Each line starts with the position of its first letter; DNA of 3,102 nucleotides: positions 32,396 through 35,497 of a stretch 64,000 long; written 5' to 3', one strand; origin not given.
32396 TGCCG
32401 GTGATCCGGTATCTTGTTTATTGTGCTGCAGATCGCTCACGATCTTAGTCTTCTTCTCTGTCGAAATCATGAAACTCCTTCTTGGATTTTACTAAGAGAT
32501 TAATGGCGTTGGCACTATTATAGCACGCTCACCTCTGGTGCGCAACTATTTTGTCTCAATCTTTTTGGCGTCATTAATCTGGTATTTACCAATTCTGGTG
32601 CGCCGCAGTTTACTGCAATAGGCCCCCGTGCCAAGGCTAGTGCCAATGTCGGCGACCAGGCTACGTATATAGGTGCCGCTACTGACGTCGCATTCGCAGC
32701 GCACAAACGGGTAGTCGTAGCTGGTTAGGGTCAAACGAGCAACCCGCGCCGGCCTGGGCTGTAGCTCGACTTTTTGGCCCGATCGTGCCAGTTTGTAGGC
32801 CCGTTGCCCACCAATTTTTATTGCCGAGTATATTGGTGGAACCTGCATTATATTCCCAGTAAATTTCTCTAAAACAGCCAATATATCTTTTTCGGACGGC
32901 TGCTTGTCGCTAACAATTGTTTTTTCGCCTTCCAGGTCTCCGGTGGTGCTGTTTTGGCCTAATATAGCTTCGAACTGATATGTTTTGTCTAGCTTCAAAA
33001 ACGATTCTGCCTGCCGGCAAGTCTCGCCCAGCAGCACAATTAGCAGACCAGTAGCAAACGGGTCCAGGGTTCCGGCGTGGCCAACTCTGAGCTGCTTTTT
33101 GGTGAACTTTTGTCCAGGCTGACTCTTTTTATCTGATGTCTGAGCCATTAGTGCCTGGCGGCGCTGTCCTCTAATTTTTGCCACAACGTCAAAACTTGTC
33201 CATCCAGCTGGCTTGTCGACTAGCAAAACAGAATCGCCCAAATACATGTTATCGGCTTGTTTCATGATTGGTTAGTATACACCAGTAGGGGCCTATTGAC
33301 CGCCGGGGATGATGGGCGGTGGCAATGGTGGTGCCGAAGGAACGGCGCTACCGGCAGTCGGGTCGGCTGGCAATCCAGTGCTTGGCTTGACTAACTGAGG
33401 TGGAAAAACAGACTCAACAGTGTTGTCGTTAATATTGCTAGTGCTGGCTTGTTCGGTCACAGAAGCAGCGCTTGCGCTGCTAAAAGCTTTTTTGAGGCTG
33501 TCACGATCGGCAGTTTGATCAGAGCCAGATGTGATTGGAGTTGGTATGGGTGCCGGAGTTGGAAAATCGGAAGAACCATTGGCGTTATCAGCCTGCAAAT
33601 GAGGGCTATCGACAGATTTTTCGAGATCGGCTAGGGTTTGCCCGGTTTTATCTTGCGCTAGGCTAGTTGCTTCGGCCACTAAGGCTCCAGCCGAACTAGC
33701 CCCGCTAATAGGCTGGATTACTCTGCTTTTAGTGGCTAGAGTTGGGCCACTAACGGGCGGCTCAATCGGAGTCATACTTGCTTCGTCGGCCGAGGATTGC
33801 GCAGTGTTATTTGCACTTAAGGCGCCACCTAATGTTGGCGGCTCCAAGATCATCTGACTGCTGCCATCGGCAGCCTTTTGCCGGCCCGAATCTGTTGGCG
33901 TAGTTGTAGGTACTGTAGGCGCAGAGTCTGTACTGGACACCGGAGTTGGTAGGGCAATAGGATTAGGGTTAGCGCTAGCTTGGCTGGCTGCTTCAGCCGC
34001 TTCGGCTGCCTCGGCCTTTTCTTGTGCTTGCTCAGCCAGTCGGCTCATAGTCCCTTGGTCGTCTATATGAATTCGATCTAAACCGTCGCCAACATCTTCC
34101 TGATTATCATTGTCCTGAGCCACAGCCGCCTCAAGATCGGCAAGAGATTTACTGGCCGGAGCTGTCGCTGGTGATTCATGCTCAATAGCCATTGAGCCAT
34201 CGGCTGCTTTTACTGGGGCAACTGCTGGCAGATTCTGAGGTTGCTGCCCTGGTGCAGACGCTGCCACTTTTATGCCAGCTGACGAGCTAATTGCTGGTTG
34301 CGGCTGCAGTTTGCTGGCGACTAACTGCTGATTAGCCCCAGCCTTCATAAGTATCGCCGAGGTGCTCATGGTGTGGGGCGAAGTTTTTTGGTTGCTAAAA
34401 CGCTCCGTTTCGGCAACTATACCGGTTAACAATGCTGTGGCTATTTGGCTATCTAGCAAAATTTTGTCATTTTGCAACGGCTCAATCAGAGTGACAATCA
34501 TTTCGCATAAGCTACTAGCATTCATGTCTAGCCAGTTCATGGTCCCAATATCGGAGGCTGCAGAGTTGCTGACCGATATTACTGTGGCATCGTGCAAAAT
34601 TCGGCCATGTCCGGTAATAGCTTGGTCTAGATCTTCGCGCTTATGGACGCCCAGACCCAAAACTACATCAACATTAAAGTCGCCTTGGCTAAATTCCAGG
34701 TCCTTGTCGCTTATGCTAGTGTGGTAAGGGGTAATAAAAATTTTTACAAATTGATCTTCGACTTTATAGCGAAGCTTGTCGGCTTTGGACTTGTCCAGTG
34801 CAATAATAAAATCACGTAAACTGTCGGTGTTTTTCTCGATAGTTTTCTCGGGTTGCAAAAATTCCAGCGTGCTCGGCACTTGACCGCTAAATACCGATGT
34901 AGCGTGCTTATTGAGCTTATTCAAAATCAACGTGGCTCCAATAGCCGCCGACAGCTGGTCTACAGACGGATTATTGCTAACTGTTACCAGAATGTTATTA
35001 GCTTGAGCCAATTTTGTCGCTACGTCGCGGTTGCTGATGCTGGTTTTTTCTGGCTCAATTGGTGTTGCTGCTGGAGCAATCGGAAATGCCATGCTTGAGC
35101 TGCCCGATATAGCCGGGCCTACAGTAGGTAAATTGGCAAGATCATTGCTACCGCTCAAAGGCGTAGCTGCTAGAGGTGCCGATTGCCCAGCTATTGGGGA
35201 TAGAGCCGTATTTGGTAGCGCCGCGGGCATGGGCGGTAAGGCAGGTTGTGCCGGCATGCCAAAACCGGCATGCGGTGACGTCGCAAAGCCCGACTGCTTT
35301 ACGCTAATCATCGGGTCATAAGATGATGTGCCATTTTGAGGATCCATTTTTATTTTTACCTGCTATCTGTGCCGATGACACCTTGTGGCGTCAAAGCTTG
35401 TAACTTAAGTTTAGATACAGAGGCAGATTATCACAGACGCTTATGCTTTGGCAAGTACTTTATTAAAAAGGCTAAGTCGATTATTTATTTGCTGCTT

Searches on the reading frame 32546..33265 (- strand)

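Call 84: search_protein_families(library=pfam, proteins=[window:32546-33265:-], max_evalue=0.001)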
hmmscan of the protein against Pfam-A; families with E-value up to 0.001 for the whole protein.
window:32546-33265:- (239 aa): 2 families
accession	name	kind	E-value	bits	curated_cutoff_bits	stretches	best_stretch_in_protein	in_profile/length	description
PF01509.24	TruB_N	-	6.1e-48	163.4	27.3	1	57-200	5-149/149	TruB family pseudouridylate synthase (N terminal domain)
PF16198.10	TruB_C_2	-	7.2e-08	32.9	29.3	1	201-233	1-33/66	tRNA pseudouridylate synthase B C-terminal domain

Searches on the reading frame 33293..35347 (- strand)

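Call 84: search_protein_families(library=pfam, proteins=[window:33293-35347:-], max_evalue=0.001)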
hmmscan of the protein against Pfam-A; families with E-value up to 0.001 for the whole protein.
window:33293-35347:- (684 aa): 1 family
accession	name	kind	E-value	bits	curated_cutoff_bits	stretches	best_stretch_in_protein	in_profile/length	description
PF01368.27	DHH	-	6.6e-05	23.6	28.1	0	118-310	1-125/125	DHH family, N-terminal domain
